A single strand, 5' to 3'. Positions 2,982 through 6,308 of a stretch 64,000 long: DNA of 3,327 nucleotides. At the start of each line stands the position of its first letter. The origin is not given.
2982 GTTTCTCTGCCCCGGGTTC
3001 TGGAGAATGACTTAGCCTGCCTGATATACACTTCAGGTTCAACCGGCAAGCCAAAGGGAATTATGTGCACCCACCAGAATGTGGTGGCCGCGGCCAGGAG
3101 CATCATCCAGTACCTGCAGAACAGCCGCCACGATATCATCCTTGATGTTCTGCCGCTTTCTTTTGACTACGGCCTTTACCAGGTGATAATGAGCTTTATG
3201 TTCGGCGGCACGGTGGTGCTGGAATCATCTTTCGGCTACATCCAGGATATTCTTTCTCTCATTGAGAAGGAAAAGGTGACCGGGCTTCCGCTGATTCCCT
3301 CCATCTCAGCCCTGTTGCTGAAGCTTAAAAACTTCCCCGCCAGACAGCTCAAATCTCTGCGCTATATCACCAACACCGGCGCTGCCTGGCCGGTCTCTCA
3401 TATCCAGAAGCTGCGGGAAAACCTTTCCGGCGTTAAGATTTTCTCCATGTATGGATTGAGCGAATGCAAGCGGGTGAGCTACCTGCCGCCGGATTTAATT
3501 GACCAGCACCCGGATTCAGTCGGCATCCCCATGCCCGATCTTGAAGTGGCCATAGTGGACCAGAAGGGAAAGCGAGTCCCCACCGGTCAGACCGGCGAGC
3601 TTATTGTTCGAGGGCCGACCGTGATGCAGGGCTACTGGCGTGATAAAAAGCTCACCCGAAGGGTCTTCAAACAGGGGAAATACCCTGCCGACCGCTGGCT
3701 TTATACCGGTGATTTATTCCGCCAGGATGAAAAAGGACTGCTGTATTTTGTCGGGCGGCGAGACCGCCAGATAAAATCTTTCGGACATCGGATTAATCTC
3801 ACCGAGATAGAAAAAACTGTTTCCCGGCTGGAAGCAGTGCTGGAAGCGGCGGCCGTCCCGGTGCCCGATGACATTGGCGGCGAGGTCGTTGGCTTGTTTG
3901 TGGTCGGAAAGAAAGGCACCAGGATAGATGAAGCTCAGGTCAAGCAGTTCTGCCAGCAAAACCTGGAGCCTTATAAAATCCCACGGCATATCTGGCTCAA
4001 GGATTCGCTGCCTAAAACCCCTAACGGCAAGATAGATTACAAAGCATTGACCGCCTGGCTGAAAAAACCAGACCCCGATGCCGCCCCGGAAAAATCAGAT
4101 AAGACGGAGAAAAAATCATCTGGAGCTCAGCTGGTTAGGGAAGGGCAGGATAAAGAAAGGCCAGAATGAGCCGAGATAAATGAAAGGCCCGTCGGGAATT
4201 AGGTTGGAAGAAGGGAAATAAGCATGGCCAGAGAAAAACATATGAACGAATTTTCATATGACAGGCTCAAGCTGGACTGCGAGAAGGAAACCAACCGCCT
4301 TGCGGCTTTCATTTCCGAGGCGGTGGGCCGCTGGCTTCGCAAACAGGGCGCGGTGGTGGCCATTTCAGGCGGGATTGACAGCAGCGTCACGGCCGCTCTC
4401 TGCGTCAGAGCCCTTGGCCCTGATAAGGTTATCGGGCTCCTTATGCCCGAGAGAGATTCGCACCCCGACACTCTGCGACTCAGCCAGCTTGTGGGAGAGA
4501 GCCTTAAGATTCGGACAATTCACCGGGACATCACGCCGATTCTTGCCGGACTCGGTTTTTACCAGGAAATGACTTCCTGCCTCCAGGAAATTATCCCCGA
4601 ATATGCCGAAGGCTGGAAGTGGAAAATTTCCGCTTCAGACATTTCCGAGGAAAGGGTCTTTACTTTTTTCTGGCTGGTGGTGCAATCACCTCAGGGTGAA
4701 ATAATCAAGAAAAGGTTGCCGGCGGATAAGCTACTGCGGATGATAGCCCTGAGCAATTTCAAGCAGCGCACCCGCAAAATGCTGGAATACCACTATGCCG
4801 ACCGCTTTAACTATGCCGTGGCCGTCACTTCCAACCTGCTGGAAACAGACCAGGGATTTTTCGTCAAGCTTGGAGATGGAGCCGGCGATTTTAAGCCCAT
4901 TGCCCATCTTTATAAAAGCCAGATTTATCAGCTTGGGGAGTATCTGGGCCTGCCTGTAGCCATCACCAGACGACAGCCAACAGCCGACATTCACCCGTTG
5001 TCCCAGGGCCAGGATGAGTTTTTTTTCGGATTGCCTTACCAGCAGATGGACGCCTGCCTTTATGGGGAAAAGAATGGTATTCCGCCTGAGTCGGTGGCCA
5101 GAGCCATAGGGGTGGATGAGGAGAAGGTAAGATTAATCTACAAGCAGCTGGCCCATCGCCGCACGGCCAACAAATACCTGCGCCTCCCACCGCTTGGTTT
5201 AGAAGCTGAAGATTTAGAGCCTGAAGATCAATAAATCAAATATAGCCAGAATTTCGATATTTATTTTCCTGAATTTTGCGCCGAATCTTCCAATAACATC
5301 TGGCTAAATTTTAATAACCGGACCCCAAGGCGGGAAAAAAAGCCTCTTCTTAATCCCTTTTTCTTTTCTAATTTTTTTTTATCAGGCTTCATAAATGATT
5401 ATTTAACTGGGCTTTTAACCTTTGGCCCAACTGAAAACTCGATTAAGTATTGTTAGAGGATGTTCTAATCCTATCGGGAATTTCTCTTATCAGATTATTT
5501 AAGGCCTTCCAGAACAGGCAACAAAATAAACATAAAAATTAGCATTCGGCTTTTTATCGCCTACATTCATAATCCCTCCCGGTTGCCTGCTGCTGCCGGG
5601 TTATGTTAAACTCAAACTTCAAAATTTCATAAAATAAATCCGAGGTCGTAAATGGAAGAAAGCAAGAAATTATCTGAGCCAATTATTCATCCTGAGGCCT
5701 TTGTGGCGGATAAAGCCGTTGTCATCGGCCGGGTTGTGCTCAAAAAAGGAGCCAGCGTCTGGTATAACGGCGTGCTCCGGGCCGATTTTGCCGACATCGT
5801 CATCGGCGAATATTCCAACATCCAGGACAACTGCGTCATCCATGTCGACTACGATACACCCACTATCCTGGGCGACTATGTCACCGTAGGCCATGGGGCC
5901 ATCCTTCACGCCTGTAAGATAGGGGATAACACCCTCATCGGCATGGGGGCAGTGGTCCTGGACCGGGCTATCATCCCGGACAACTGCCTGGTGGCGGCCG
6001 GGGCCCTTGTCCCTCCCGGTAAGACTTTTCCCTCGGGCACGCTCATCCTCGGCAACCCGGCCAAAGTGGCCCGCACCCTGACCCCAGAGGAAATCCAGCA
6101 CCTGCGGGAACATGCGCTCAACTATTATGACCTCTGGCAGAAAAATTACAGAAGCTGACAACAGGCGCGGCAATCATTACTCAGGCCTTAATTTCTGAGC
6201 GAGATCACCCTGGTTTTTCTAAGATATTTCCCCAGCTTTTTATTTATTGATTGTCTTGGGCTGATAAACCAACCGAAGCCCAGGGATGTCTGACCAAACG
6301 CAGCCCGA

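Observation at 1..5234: Compact divergent exosortase locus: one mini-substrate, an exosortase and a membrane acyltransferase facing an acyltransferase-ACP-ligase-NadE-like operon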

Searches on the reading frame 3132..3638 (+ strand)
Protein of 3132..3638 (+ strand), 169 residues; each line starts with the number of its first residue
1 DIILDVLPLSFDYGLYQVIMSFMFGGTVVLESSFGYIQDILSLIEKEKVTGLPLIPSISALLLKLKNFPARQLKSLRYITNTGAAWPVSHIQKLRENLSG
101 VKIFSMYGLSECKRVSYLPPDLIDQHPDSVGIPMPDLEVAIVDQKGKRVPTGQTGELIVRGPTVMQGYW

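Call 64: search_solved_structures(query=window:3132-3638:+, max_evalue=1e-8, show_alignments=5)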
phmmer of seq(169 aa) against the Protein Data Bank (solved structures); distinct sequences matched with E-value up to 1e-8: 61 (the best 60 are shown).
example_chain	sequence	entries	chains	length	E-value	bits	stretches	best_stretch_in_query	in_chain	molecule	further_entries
3wv4_A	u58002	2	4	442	2.3e-33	118.7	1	1-169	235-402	Non-ribosomal peptide synthetase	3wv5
3wvn_A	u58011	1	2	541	3.4e-33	118.2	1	1-169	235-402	Non-ribosomal peptide synthetase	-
6sq8_A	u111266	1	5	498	7.6e-16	61.7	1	8-169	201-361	Fatty acid CoA ligase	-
6h1b_A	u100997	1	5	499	7.6e-16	61.7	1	8-169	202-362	Fatty acid CoA ligase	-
5wm2_A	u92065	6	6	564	1.6e-15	60.6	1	4-169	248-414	Salicylate-AMP ligase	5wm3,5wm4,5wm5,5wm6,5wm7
4lgc_A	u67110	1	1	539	9.6e-13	51.6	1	23-163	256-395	Bile acid-coenzyme A ligase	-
8wev_A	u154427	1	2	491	1e-12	51.5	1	19-169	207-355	Feruloyl-CoA Synthetase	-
8weu_A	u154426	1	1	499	1.1e-12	51.5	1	19-169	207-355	Fatty-acyl-CoA synthase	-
5x8f_A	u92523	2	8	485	1.2e-12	51.3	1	5-169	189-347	2-succinylbenzoate--CoA ligase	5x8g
5buq_A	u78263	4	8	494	1.3e-12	51.2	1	5-169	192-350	2-succinylbenzoate--CoA ligase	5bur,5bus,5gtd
3a9u_A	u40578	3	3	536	2.3e-12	50.4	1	1-168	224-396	4-coumarate--CoA ligase | 4-coumarate:CoA ligase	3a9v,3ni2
8xjz_C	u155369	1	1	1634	6.8e-12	48.8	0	14-168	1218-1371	Peptide synthetase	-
3ivr_A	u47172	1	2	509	7.7e-12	48.7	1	1-169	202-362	Putative long-chain-fatty-acid CoA ligase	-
8ivi_A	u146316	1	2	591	4.7e-11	46.1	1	22-169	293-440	Medium/long-chain-fatty-acid--CoA ligase FadD8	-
3e7w_A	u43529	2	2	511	5.1e-11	46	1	2-168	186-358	D-alanine--poly(phosphoribitol) ligase subunit 1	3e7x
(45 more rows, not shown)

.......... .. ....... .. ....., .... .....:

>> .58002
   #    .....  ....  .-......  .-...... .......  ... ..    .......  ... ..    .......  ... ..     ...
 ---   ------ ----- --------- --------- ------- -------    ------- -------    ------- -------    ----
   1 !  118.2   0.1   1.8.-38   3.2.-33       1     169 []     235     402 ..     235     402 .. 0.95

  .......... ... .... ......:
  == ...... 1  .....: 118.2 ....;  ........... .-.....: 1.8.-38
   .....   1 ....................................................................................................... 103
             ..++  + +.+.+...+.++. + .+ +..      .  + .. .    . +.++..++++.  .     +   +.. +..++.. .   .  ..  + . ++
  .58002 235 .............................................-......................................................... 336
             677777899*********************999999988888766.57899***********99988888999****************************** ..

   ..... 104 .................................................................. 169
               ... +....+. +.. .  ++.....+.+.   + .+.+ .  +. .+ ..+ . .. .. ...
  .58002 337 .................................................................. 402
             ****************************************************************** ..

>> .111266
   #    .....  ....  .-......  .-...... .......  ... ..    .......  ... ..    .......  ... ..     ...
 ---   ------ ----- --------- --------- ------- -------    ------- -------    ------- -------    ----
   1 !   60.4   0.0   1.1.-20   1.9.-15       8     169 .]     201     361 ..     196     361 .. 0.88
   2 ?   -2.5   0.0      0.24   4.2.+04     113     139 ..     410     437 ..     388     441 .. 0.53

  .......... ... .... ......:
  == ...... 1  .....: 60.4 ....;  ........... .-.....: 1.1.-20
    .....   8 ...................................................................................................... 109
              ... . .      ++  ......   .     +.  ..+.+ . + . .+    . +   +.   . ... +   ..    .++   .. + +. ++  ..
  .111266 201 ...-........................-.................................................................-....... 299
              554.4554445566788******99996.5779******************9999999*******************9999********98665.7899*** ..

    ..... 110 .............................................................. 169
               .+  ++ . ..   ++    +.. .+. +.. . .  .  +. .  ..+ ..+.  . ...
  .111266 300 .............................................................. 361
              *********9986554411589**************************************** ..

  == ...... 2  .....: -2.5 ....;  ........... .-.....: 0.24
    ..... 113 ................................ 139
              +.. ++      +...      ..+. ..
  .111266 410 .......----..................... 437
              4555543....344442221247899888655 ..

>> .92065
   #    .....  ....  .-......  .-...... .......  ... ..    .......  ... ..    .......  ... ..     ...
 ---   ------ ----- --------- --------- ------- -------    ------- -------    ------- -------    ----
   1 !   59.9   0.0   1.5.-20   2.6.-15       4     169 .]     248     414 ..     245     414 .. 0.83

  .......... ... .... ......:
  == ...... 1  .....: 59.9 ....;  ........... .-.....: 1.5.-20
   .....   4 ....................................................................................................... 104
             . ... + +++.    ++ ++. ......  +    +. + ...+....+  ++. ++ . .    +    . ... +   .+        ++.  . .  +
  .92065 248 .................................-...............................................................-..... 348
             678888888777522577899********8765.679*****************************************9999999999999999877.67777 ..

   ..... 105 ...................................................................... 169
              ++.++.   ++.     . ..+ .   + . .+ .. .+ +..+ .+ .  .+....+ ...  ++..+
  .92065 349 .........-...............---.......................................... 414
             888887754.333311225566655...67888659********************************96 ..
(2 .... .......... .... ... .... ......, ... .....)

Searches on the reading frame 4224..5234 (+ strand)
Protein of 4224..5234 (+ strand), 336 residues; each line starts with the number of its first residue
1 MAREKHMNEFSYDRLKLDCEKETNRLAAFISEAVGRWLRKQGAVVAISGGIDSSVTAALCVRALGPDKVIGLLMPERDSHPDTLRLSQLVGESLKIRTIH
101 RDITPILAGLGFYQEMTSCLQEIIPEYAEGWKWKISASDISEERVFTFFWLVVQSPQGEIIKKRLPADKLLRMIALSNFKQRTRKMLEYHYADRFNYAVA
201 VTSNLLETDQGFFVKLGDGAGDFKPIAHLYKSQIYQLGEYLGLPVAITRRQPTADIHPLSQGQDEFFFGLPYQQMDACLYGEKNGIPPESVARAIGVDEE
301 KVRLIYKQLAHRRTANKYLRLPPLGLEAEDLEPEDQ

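Call 6: search_protein_families(library=ncbifam, proteins=[window:4224-5234:+], max_evalue=0.01)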
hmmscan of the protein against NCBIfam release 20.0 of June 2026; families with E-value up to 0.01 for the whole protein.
window:4224-5234:+ (336 aa): 10 families
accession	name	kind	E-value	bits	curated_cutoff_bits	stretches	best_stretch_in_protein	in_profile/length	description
NF002048.0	PRK00876.1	subfamily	7.6e-127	422.7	313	1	7-328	4-325/330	NAD(+) synthase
NF010587.0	PRK13980.1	equivalog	2.1e-51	174.7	255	2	172-328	109-260/267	NAD+ synthase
TIGR00552.1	nadE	equivalog_domain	1.9e-44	151.8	63.65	2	164-313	97-238/251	NAD(+) synthase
NF001979.1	PRK00768.1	equivalog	1.6e-25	90.1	250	2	176-283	132-240/266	NAD(+) synthase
NF010588.0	PRK13981.1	equivalog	4.5e-21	74.8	479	2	41-109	286-354/546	NAD+ synthase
NF000848.1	PRK00074.1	equivalog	4.4e-08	32.2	400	1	16-71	189-244/512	glutamine-hydrolyzing GMP synthase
TIGR00884.1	guaA_Cterm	equivalog_domain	9.1e-08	31.8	338.75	1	39-69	15-44/310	glutamine-hydrolyzing GMP synthase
TIGR00268.2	TIGR00268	equivalog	2.3e-05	23.8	150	1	41-74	14-47/259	ATP-dependent sacrificial sulfur transferase LarE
NF001138.1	PRK00143.1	equivalog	0.00048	19.2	284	1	44-78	3-35/345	tRNA 2-thiouridine(34) synthase MnmA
TIGR00420.1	trmU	equivalog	0.0063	15.4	236.95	0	44-75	4-33/351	tRNA 2-thiouridine(34) synthase MnmA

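Call 7: search_protein_families(library=pfam, proteins=[window:4224-5234:+], max_evalue=0.01)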
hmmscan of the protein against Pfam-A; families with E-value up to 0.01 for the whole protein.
window:4224-5234:+ (336 aa): 2 families
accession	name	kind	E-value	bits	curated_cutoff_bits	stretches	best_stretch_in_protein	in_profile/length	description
PF02540.23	NAD_synthase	-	2e-47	161.8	21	2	172-309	97-232/242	NAD synthase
PF03054.22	tRNA_Me_trans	-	0.0027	17.8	20.6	0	44-77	4-35/202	tRNA methyl transferase HUP domain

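Call 40: find_related_loci(query=A2, collection=metagenome_contigs, flank=10000)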
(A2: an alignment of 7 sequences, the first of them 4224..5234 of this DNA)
Query A2 (336 aa) in metagenome_contigs; peptide patterns used: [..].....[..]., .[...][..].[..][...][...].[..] (x = any residue, [..] = any of these).
600 stretches matched a pattern (row limit reached: there are more); 573 encode a relative of the query (tblastn E <= 1e-3); the best 80 are kept; 80 distinct loci.
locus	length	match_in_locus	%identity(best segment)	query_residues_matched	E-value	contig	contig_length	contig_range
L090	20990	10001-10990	90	1-330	0e+0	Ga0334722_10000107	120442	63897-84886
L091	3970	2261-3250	87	1-330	0e+0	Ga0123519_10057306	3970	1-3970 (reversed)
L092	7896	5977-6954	83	1-326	0e+0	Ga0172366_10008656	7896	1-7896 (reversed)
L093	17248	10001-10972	82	1-324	0e+0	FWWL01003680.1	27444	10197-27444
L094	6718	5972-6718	83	8-256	3e-141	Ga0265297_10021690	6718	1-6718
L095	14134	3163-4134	60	1-324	1e-129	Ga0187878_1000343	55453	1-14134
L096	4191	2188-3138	53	7-323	5e-115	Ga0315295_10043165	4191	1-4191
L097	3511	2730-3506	66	10-268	2e-116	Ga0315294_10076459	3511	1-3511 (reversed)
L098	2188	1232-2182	53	8-324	7e-120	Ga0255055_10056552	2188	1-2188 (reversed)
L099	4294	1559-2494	54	13-324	2e-114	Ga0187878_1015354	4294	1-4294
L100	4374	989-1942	54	10-327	1e-112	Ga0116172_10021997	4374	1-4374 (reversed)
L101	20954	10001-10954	54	10-327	2e-111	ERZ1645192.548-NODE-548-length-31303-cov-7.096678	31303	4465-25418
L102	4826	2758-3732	51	3-327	2e-111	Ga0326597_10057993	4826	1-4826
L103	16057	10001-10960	53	5-324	3e-110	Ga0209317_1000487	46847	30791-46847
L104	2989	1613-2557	52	10-324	1e-113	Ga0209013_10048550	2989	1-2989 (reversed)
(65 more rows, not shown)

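Call 47: search_protein_families(library=ncbifam, proteins=[L090:875-2875:-, L090:2964-4040:-, L090:4051-5082:-, L090:5098-6093:-, L090:6095-7339:-], max_evalue=0.00001)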
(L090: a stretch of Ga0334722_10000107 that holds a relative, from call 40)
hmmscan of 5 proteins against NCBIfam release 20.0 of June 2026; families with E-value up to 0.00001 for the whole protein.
L090:875-2875:- (666 aa): 0 families

L090:2964-4040:- (358 aa): 2 families
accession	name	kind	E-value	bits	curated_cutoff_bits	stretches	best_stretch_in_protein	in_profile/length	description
TIGR03019.1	pepcterm_femAB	equivalog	3.2e-33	115.2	260.35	1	14-324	2-299/330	FemAB family XrtA/PEP-CTERM system-associated protein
NF047883.1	UAcmpLyAlTFemX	equivalog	8.1e-08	31.9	500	1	158-298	169-310/337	UDP-N-acetylmuramoylpentapeptide-lysine N(6)-alanyltransferase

L090:4051-5082:- (343 aa): 2 families
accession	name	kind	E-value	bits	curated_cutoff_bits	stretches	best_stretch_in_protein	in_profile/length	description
TIGR03019.1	pepcterm_femAB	equivalog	7.7e-34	117.2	260.35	1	14-308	3-292/330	FemAB family XrtA/PEP-CTERM system-associated protein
NF047883.1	UAcmpLyAlTFemX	equivalog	4.7e-09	36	500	1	149-288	170-310/337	UDP-N-acetylmuramoylpentapeptide-lysine N(6)-alanyltransferase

L090:5098-6093:- (331 aa): 0 families

L090:6095-7339:- (414 aa): 7 families
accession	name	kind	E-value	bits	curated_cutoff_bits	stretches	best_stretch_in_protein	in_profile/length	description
NF008687.0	PRK11706.1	equivalog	6.5e-29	100.8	375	1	52-211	37-200/375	dTDP-4-amino-4,6-dideoxygalactose transaminase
TIGR03588.1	PseC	equivalog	1e-22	80.6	423.5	2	79-211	66-205/380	UDP-4-amino-4,6-dideoxy-N-acetyl-beta-L-altrosamine transaminase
TIGR04181.1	NHT_00031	hypoth_equivalog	1.2e-21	77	420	1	71-210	55-214/359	LegC family aminotransferase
TIGR02379.1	ECA_wecE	subfamily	2.8e-20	72.4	434.85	1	53-210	38-200/376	dTDP-4-amino-4,6-dideoxy-D-glucose transaminase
NF008658.2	PRK11658.1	equivalog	3e-19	68.9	631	1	50-211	37-201/379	UDP-4-amino-4-deoxy-L-arabinose aminotransferase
TIGR04427.1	PLP_DesI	equivalog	3.3e-15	56.1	650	1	84-226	91-230/390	dTDP-4-dehydro-6-deoxyglucose aminotransferase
NF011936.0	PRK15407.1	equivalog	1.5e-14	53.6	423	1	80-211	110-242/440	lipopolysaccharide biosynthesis protein RfbH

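Call 51: search_solved_structures(query=window:4224-5234:+, max_evalue=0.00001, show_alignments=1)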
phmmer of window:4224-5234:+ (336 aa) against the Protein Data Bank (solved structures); distinct sequences matched with E-value up to 0.00001: 19.
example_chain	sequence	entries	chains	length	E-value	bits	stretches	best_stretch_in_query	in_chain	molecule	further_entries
2e18_A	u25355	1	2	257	1.6e-27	99.8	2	175-313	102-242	NH(3)-dependent NAD(+) synthetase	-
3fiu_A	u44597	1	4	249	5.1e-23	85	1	173-283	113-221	NH(3)-dependent NAD(+) synthetase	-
3p52_A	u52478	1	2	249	3.5e-22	82.3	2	171-279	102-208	NH(3)-dependent NAD(+) synthetase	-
3dpi_A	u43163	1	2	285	4.7e-17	65.4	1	174-294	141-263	NAD+ synthetase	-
4xfd_A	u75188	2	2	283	6.4e-16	61.7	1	175-283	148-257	NH(3)-dependent NAD(+) synthetase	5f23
4q16_A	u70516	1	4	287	8.5e-16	61.3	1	172-291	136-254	NH(3)-dependent NAD(+) synthetase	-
3q4g_A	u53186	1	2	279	1.5e-15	60.5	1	166-296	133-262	NH(3)-dependent NAD(+) synthetase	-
1xng_A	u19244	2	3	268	3.7e-14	55.9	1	176-304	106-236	NH(3)-dependent NAD(+) synthetase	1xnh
5wp0_A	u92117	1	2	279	6.1e-14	55.2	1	165-286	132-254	NH(3)-dependent NAD(+) synthetase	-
1ee1_A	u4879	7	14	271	9.4e-13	51.3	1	176-285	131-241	NH(3)-DEPENDENT NAD(+) SYNTHETASE | NAD SYNTHETASE | PROTEIN (NAD SYNTHETASE)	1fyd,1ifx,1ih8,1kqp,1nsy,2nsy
6kv3_A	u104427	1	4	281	1e-12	51.1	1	174-289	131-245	NH(3)-dependent NAD(+) synthetase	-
1wxe_A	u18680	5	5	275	1.5e-12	50.6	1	176-295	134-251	NH(3)-dependent NAD(+) synthetase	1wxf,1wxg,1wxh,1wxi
5huh_A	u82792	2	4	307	8.6e-12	48.1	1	177-282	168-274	NH(3)-dependent NAD(+) synthetase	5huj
2pz8_A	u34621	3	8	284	3.3e-11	46.2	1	174-287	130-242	NH(3)-dependent NAD(+) synthetase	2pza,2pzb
3hmq_A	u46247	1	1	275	1.7e-10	43.9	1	176-282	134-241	NH(3)-dependent NAD(+) synthetase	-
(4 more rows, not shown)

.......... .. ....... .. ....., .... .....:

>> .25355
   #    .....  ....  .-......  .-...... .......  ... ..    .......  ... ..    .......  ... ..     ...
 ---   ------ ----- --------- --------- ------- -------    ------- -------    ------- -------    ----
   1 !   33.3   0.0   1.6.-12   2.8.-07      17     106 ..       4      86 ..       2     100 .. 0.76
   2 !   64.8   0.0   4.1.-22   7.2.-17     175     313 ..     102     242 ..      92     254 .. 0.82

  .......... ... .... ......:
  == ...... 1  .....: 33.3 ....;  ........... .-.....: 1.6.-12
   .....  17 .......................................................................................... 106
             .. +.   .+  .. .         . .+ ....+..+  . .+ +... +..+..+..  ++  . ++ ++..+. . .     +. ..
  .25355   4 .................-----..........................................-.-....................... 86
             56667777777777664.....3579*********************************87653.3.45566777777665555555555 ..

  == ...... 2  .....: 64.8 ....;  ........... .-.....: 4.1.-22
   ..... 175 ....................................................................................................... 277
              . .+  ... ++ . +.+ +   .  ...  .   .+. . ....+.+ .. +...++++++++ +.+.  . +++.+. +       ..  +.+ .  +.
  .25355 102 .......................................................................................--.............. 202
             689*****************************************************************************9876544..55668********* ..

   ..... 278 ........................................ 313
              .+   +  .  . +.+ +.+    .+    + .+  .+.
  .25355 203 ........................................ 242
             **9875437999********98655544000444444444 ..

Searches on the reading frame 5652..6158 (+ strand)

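Call 6: search_protein_families(library=ncbifam, proteins=[window:5652-6158:+], max_evalue=0.01)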
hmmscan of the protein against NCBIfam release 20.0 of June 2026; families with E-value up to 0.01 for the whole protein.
window:5652-6158:+ (168 aa): 29 families (the best 25 are shown)
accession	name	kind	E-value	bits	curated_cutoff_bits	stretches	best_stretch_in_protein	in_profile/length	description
NF050158.1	CarbAnhydGPos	equivalog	4.4e-51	173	250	1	8-160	8-160/172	gamma carbonic anhydrase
TIGR02287.1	PaaY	equivalog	6.2e-43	146.7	319.6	1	9-165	8-164/192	phenylacetic acid degradation protein PaaY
NF010150.1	PRK13627.1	equivalog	6.1e-36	124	305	1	10-165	11-166/196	carnitine operon protein CaiE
TIGR03570.1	NeuD_NnaD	subfamily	3.8e-16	59.3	160.8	1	12-138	84-202/202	NeuD/PglB/VioB family sugar acetyltransferase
NF053794.1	beta_CO2some_M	equivalog_domain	2.9e-13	49.7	550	1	3-133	13-159/320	beta-carboxysome scaffolding protein CcmM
NF040597.1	carb_anhyd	equivalog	1.8e-12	47.3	380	2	6-65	57-117/248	carbonic anhydrase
NF007240.0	PRK09677.1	equivalog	1.2e-09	37.9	243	1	87-144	130-185/192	putative lipopolysaccharide biosynthesis O-acetyl transferase WbbJ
TIGR03308.1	phn_thr-fam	hypoth_equivalog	2.4e-08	34.1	201.65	1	86-163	107-180/204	phosphonate metabolim protein, transferase hexapeptide repeat family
NF058585.1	HptprglPActTf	PfamEq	1.2e-07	31.4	300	1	47-147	70-164/172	heptaprenylglyceryl phosphate O-acetyltransferase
NF041874.1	EPS_EpsC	equivalog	2.4e-07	30.6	150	1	49-141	82-165/168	serine O-acetyltransferase EpsC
NF002060.0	PRK00892.1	subfamily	2.8e-07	30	207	1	73-120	116-164/345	UDP-3-O-(3-hydroxymyristoyl)glucosamine N-acyltransferase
TIGR03532.1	DapD_Ac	equivalog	2.9e-07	30.3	231.75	1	12-143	95-214/231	2,3,4,5-tetrahydropyridine-2,6-dicarboxylate N-acetyltransferase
TIGR01853.1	lipid_A_lpxD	equivalog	9.9e-07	28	242.5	2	73-119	125-172/325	UDP-3-O-(3-hydroxymyristoyl)glucosamine N-acyltransferase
NF007499.0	PRK10092.1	equivalog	6.5e-06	26.1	314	1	57-143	96-183/183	maltose O-acetyltransferase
NF006986.0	PRK09451.1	equivalog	5.2e-05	22.2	725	1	52-130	269-342/456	bifunctional UDP-N-acetylglucosamine diphosphorylase/glucosamine-1-phosphate N-acetyltransferase GlmU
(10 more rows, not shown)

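Call 7: search_protein_families(library=pfam, proteins=[window:5652-6158:+], max_evalue=0.01)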
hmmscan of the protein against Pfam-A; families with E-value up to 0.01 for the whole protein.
window:5652-6158:+ (168 aa): 5 families
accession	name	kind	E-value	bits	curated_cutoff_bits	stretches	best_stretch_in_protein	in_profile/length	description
PF00132.30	Hexapep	-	1.3e-15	56.8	27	1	88-120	2-34/36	Bacterial transferase hexapeptide (six repeats)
PF25084.1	LbH_EIF2B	-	1.6e-07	31.8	54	1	48-125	21-92/105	EIF2B subunit epsilon LbH domain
PF21711.3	DCTN5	-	2.8e-07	30.8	40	1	23-152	27-165/182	Dynactin subunit 5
PF14602.12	Hexapep_2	-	5.4e-05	23.3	27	1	89-118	3-30/34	Hexapeptide repeat of succinyl-transferase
PF24894.1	Hexapep_GlmU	-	0.0038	17.8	23.3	0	55-119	19-82/104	GlmU-like, C-terminal hexapeptide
